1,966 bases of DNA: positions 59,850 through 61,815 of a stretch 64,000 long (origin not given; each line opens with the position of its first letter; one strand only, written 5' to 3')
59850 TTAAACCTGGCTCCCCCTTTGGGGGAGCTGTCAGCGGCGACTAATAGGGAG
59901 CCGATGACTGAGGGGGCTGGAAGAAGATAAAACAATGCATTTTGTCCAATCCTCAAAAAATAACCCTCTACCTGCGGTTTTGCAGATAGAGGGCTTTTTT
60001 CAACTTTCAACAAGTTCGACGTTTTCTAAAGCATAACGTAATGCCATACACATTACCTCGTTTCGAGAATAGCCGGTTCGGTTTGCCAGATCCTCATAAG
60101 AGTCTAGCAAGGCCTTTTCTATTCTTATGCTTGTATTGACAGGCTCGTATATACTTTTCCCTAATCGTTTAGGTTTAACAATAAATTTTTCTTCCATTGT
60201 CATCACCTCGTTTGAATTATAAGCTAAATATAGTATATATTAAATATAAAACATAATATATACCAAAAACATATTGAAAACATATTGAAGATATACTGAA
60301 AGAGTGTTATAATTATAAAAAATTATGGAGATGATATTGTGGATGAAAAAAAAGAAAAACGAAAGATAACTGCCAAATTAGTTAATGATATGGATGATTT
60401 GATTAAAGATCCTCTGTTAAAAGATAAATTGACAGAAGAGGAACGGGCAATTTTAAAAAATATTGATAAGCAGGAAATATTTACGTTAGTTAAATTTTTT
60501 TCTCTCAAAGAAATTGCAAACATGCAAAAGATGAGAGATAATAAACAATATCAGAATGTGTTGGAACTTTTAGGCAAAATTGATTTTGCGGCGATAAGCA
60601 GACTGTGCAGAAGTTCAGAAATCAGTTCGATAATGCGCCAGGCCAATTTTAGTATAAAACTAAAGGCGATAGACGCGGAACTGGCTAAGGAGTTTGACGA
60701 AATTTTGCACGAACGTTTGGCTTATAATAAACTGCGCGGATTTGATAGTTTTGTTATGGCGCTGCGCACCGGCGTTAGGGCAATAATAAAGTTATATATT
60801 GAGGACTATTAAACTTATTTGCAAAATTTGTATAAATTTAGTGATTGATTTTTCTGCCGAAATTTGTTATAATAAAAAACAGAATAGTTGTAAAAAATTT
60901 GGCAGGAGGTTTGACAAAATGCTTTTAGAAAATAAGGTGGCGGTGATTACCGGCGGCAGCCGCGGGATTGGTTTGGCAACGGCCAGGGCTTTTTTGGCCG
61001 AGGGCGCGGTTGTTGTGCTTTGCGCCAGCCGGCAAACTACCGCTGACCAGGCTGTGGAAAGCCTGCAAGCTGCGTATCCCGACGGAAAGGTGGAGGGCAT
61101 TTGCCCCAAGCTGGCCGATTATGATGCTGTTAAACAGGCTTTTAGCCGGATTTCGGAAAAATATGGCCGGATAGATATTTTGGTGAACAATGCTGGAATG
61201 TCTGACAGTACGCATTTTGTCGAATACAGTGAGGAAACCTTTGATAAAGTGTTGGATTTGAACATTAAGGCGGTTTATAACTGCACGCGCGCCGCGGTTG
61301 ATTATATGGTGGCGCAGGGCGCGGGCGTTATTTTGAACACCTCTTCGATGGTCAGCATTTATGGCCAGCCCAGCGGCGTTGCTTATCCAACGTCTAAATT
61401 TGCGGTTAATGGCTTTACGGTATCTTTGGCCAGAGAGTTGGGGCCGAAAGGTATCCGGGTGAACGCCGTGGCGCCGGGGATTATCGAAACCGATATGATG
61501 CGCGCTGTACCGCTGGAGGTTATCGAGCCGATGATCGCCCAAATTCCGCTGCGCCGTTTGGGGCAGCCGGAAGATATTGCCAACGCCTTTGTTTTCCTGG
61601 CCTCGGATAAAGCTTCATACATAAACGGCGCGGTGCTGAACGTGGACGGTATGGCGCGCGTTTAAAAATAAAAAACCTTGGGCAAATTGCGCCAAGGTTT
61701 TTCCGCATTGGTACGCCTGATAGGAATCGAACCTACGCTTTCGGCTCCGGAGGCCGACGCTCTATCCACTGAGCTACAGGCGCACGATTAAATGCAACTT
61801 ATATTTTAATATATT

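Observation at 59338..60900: AT-rich about 1.5 kb islet (small peptide, RHH regulator, orphan 157-aa protein) inserted between pdp and a fabG-like gene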

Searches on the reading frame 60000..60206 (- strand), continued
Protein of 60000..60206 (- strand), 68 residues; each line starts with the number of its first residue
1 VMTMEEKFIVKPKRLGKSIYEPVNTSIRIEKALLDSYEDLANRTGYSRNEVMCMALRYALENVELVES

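Call 118: search_protein_families(library=pfam, proteins=[L101:2740-3081:+, L105:3061-3321:-, L101:2069-2242:-, L107:3215-3649:-, L107:1657-2859:-, L105:1524-2636:-], max_evalue=0.001)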
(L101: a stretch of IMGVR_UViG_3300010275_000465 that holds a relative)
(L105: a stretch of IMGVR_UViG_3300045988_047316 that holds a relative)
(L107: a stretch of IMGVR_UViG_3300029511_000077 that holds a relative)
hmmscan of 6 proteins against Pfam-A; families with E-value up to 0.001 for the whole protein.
L101:2740-3081:+ (113 aa): 1 family
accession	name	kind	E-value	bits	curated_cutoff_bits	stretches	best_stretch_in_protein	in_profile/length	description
PF08769.17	Spo0A_C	-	1.9e-30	105.4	25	1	8-106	2-103/104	Sporulation initiation factor Spo0A C terminal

L105:3061-3321:- (86 aa): 1 family
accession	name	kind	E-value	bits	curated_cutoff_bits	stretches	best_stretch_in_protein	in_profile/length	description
PF08769.17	Spo0A_C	-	5.5e-33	113.5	25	1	1-76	28-103/104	Sporulation initiation factor Spo0A C terminal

L101:2069-2242:- (57 aa): 0 families

L107:3215-3649:- (144 aa): 0 families

L107:1657-2859:- (400 aa): 1 family
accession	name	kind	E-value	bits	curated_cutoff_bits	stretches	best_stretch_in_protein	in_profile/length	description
PF19085.6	Choline_bind_2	-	5e-08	33.5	27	1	63-96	6-38/38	Choline-binding repeat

L105:1524-2636:- (370 aa): 3 families
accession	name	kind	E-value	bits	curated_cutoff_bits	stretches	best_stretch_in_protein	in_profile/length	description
PF07553.16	Lipoprotein_Ltp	-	6.7e-20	71.4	23.2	1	274-320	2-48/48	Host cell surface-exposed lipoprotein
PF21461.3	HL_N-beta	-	3e-07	30.6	27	1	183-219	16-52/57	Hyaluronate lyase, N-terminal beta-sheet domain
PF02368.24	Big_2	-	0.00058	20.2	22.8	1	170-221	25-78/79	Bacterial Ig-like domain (group 2)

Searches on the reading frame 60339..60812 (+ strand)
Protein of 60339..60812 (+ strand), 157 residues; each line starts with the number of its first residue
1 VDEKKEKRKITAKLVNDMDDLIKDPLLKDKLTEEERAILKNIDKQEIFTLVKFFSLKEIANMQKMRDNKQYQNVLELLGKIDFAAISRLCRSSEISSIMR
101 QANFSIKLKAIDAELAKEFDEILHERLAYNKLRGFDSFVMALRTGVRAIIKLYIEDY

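Call 7: search_protein_families(library=pfam, proteins=[window:60339-60812:+], max_evalue=1)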
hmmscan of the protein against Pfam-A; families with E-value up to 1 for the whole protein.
window:60339-60812:+ (157 aa): 10 families
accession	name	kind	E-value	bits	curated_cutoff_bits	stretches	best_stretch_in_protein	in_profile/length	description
PF10093.14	EarP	-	0.0091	15.5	25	1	49-153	184-288/372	Elongation-Factor P (EF-P) rhamnosyltransferase EarP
PF02005.22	TRM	-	0.013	15.2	27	1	13-88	283-355/376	N2,N2-dimethylguanosine tRNA methyltransferase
PF20648.2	DUF6809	-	0.033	15.5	27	1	93-150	24-83/85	Family of unknown function (DUF6809)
PF14156.11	AbbA_antirepres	-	0.11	12.9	27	1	27-80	5-59/63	Antirepressor AbbA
PF08847.16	Crr6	-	0.11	12.6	25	1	36-79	97-140/150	Chlororespiratory reduction 6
PF01648.25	ACPS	-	0.17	12.4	25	1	25-58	21-55/111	4'-phosphopantetheinyl transferase superfamily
PF22024.2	VP16-like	-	0.19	12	27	1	40-80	48-87/133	Major capsid protein VP16-like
PF08741.15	YwhD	-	0.23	11.6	25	1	3-43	103-143/162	YwhD family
PF17190.9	RecG_N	-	0.31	12.2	23.1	1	17-80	22-83/89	RecG N-terminal helical domain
PF03980.19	Nnf1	-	0.7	10.7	23.7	0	113-137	16-40/110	Nnf1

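Call 10: find_homologous_proteins(query=window:60339-60812:+)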
Query window:60339-60812:+ (157 aa): 1 proteins with E <= 0.001 among 78 candidates.
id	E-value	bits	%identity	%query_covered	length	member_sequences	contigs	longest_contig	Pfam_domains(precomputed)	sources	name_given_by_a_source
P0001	1.4e-90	319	100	100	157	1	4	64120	-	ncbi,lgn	-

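Call 12: search_protein_families(library=phrogs, proteins=[window:60339-60812:+], max_evalue=1)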
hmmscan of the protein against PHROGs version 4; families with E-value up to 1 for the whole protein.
window:60339-60812:+ (157 aa): 4 families
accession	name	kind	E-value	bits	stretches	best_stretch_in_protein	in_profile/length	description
phrog_18285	-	unknown function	0.051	14.6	1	106-135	50-79/85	-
phrog_11636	-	unknown function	0.13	13.5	0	25-43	24-42/78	-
phrog_2979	-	lysis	0.44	10.1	1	4-124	686-801/846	RIIA lysis inhibitor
phrog_22283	-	unknown function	0.51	11.3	0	82-133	53-102/135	-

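Call 13: search_protein_families(library=ncbifam, proteins=[window:60339-60812:+], max_evalue=1)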
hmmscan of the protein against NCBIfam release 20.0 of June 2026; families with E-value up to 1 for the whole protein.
window:60339-60812:+ (157 aa): 2 families
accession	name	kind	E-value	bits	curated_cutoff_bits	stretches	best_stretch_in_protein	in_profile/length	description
TIGR03837.1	efp_Arg_rhamno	equivalog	0.0046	16.2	347.05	1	42-153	176-288/371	elongation factor P maturation arginine rhamnosyltransferase EarP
NF038399.1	NH_RiPP_Os17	domain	0.019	15.1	40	1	30-50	34-54/63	Os1348 family NHLP clan protein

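Call 14: find_encoding_contigs(protein=P0001, flank=6000, max_places=6)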
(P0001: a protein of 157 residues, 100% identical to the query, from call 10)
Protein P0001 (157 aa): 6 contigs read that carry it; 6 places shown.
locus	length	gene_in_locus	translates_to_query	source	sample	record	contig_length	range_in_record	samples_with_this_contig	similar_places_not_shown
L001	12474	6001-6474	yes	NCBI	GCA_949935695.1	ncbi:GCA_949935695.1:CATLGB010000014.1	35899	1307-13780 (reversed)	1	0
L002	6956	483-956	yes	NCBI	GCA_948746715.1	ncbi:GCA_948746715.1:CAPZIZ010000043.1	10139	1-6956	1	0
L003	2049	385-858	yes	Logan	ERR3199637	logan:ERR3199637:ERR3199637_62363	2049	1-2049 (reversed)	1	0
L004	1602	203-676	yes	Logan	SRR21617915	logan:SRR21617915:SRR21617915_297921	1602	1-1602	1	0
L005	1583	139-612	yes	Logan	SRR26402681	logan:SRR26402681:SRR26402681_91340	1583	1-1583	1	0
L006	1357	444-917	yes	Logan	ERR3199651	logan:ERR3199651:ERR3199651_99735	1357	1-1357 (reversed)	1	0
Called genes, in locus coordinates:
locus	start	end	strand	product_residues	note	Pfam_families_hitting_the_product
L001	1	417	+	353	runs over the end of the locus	PF13180:PDZ_2 (weak), PF17820:PDZ_6 (weak), PF05580:Peptidase_S55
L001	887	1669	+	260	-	PF00072:Response_reg, PF08769:Spo0A_C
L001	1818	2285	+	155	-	-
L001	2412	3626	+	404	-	PF01676:Metalloenzyme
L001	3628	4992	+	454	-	PF02885:Glycos_trans_3N, PF00591:Glycos_transf_3, PF07831:PYNP_C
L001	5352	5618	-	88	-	-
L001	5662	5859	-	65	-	-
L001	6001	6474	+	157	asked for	-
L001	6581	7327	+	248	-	PF00106:adh_short, PF01370:Epimerase (weak), PF08659:KR, PF23441:SDR, PF13561:adh_short_C2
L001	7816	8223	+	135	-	PF00903:Glyoxalase, PF13468:Glyoxalase_3, PF13669:Glyoxalase_4, PF18029:Glyoxalase_6 (weak)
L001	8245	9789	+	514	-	PF01039:Carboxyl_trans, PF03255:ACCA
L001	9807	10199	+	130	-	PF04277:OAD_gamma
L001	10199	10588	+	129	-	-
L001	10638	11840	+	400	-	PF03977:OAD_beta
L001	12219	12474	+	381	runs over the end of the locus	PF13393:tRNA-synt_His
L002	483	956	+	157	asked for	-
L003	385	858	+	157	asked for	-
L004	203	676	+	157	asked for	-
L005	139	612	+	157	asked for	-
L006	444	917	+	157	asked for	-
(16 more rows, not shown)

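Call 16: search_protein_representatives(protein=window:60339-60812:+)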
Query: 157 residues. Proteins with E-value up to 0.001 (for the whole library): 1; up to 1e-10: 1; up to 1e-30: 1. The best 1 are listed.
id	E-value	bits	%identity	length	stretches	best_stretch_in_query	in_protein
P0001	4.4e-91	318.6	100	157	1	1-157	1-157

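Call 40: predict_structure(protein=window:60339-60812:+)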
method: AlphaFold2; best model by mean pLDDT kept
length: 157 residues; sequences in the alignment: 1
mean_pLDDT: 39.2   pTM: 0.27
mean pLDDT of the five models: 39.2, 38.9, 38.7, 37.9, 37.7
residues with pLDDT >= 90: 0; 70-90: 0; 50-70: 4; < 50: 153
segments of 3 or more residues with pLDDT < 50: 3-19, 21-32, 34-157
pLDDT, mean of each block of 10 residues (from residue 1): 44 44 41 46 45 38 42 44 39 33 26 39 37 34 41 32
secondary structure, 60 per line:
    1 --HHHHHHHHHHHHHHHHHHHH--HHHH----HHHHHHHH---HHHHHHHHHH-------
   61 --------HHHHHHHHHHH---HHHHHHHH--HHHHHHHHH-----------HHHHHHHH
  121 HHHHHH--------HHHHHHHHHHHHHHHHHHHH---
elements in order: H3-22 H25-28 H33-40 H44-53 H69-79 H83-90 H93-101 H113-126 H135-154

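Call 41: search_dna_similar(query=window:60339-60812:+, collection=phages, mode=protein, max_evalue=1, max_rows=10)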
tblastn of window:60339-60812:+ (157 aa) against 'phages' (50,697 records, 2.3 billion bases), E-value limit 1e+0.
No match.

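Call 42: search_dna_similar(query=window:60339-60812:+, collection=plasmids, mode=protein, max_evalue=1, max_rows=10)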
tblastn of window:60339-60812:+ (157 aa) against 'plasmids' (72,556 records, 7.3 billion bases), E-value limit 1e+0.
No match.

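Call 58: find_related_loci(query=window:60339-60812:+, collection=viral_contigs, flank=3000)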
Query window:60339-60812:+ (157 aa) in viral_contigs; peptide patterns used: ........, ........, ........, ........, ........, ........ (x = any residue, [..] = any of these).
14 stretches matched a pattern, but none encodes a relative of the query by tblastn (E <= 1e-3).

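Call 83: search_protein_families(library=padloc, proteins=[window:60339-60812:+], max_evalue=1)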
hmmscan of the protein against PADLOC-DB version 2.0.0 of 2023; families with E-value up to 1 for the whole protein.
window:60339-60812:+ (157 aa): 1 family
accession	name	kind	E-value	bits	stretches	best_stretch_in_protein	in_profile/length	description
PDLC04725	PDC-M60B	-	0.011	13.6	1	99-132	104-137/158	-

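Call 84: search_solved_structures(query=window:60339-60812:+, max_evalue=10)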
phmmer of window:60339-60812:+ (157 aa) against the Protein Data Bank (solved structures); distinct sequences matched with E-value up to 10: 1.
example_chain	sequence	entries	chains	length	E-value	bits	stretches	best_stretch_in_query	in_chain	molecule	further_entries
5jjv_A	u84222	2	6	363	0.46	14.1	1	56-141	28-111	Tyrosine recombinase XerH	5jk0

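Call 107: find_encoding_contigs(protein=P0003, flank=4000, max_places=4)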
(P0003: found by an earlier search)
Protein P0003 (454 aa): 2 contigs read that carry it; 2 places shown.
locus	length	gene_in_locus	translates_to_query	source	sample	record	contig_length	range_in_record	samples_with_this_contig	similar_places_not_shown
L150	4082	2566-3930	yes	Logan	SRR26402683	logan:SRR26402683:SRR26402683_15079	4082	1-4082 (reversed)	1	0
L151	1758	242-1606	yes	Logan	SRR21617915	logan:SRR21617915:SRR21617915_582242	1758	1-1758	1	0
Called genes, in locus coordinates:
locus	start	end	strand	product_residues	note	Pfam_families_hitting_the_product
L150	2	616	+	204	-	?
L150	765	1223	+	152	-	-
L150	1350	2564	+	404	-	PF01676:Metalloenzyme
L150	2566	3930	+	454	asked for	PF02885:Glycos_trans_3N, PF00591:Glycos_transf_3, PF07831:PYNP_C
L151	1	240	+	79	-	?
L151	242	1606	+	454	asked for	PF02885:Glycos_trans_3N, PF00591:Glycos_transf_3, PF07831:PYNP_C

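Call 108: find_encoding_contigs(protein=P0005, flank=4000, max_places=4)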
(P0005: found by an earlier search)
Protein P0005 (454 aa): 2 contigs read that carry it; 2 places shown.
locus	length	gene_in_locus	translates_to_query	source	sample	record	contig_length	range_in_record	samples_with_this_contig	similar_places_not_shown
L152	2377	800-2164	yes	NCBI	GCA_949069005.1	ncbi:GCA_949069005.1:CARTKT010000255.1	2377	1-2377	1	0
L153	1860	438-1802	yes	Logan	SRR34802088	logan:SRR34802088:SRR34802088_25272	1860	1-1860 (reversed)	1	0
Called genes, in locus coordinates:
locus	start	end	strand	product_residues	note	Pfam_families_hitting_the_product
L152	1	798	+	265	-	?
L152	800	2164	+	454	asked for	PF02885:Glycos_trans_3N, PF00591:Glycos_transf_3, PF07831:PYNP_C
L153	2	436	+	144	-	?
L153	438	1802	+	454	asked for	PF02885:Glycos_trans_3N, PF00591:Glycos_transf_3, PF07831:PYNP_C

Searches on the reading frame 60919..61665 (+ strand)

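Call 7: search_protein_families(library=pfam, proteins=[window:60919-61665:+], max_evalue=1)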
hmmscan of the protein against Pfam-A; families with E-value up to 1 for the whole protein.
window:60919-61665:+ (248 aa): 9 families
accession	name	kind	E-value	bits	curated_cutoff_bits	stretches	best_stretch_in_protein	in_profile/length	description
PF13561.12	adh_short_C2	-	9.6e-64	215.6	27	1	15-244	6-233/236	Enoyl-(Acyl carrier protein) reductase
PF00106.31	adh_short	-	1.3e-62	211.2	26.6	1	6-197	1-190/195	short chain dehydrogenase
PF23441.1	SDR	-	1.8e-18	67.3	27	1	3-244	5-253/258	SDR-like rossmann domain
PF08659.16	KR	-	1.4e-14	54.9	22.6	1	9-188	4-177/180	KR domain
PF01370.27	Epimerase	-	2.5e-06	27.5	20.9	1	9-153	2-124/240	NAD dependent epimerase/dehydratase family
PF13685.12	Fe-ADH_2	-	0.0053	17.2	28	1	119-173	67-123/149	Iron-containing alcohol dehydrogenase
PF13241.12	NAD_binding_7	-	0.0066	17.4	22.1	1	4-100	6-100/104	Putative NAD(P)-binding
PF03808.19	Glyco_tran_WecG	-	0.0086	16.3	27.4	1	28-106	42-118/168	Glycosyl transferase WecG/TagA/CpsF family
PF02153.23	PDH_N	-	0.17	11.8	26.5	1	13-50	106-142/154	Prephenate dehydrogenase, nucleotide-binding domain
